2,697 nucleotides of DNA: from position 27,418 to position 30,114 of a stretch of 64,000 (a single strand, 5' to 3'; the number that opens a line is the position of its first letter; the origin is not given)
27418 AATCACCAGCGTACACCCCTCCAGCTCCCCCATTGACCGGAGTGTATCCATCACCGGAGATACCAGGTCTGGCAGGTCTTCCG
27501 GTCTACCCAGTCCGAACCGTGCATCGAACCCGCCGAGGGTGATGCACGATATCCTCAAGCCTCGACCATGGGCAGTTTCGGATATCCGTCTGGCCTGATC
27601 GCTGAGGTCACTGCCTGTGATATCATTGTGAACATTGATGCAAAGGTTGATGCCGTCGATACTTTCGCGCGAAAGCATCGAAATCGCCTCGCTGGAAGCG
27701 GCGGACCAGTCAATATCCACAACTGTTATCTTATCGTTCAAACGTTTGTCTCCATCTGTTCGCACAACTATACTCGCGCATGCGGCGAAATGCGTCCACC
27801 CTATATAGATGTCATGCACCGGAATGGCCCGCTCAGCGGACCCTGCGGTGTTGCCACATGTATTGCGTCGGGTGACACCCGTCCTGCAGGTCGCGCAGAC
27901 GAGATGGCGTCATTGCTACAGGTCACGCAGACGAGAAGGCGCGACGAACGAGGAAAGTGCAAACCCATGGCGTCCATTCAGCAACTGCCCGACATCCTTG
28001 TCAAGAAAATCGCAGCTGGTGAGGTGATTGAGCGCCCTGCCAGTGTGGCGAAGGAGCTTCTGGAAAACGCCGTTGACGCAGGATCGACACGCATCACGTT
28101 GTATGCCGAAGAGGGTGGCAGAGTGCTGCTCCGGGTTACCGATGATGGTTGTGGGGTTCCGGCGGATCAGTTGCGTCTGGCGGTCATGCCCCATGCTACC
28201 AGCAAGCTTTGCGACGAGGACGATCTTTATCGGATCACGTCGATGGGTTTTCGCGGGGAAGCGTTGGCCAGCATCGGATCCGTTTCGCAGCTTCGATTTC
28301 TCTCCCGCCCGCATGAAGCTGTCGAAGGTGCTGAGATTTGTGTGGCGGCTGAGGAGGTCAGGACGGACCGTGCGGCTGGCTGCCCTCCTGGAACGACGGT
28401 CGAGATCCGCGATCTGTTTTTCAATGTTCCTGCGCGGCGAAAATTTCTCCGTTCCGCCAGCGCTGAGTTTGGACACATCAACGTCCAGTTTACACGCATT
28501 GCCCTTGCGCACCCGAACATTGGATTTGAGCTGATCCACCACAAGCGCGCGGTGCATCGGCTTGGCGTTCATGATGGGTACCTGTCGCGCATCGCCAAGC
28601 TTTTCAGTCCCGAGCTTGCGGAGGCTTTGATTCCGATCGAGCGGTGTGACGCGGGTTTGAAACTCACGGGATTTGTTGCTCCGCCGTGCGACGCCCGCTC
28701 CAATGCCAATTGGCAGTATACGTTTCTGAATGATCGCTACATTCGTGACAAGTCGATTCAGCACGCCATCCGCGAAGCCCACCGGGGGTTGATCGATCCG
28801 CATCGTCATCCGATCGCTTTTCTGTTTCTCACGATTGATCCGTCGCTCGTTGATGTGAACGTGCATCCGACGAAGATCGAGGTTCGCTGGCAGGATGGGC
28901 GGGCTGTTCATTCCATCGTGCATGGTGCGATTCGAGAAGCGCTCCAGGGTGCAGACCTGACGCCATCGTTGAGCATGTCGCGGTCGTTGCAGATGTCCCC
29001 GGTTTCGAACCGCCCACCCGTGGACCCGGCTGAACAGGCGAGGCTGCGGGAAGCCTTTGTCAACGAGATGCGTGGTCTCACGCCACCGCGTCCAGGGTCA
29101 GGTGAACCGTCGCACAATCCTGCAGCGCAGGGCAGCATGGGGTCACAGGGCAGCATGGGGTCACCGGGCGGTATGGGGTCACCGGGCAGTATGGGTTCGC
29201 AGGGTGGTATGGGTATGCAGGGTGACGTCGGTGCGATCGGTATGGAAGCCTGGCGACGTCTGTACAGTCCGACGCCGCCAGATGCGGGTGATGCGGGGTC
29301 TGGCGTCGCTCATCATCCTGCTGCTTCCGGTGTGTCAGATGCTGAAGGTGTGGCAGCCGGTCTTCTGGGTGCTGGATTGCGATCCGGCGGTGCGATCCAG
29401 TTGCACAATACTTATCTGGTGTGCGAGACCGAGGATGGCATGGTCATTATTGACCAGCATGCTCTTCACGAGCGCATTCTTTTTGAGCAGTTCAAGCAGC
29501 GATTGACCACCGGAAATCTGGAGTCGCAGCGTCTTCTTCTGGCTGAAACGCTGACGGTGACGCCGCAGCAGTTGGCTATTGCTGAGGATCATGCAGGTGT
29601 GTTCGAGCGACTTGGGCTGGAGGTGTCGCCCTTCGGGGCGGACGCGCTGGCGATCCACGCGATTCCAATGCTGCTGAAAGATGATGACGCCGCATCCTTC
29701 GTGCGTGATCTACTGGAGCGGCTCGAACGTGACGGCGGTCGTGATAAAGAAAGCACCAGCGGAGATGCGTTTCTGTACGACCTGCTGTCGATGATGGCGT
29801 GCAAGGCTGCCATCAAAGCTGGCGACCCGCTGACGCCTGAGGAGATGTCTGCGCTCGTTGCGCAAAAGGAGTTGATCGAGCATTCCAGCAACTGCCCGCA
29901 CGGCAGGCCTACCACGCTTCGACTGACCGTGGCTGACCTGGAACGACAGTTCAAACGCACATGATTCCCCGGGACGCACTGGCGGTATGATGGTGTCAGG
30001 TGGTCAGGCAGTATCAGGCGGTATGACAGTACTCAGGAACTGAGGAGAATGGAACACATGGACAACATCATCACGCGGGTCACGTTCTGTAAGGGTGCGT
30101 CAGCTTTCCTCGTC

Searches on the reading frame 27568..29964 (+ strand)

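Call 22: search_protein_families(library=pfam, proteins=[window:27568-29964:+], max_evalue=0.001)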
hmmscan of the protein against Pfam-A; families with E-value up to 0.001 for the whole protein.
window:27568-29964:+ (798 aa): 4 families
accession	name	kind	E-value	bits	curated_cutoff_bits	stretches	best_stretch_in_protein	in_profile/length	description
PF08676.16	MutL_C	-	1.2e-40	138.9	25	1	611-755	3-142/142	MutL C terminal dimerisation domain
PF01119.25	DNA_mis_repair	-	9.3e-35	119.3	26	1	342-459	1-118/119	DNA mismatch repair protein, C-terminal domain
PF02518.31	HATPase_c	-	3.2e-07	31.2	26.4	1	156-206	5-58/111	Histidine kinase-, DNA gyrase B-, and HSP90-like ATPase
PF13589.12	HATPase_c_3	-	2.1e-06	28.3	25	1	159-249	5-95/137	Histidine kinase-, DNA gyrase B-, and HSP90-like ATPase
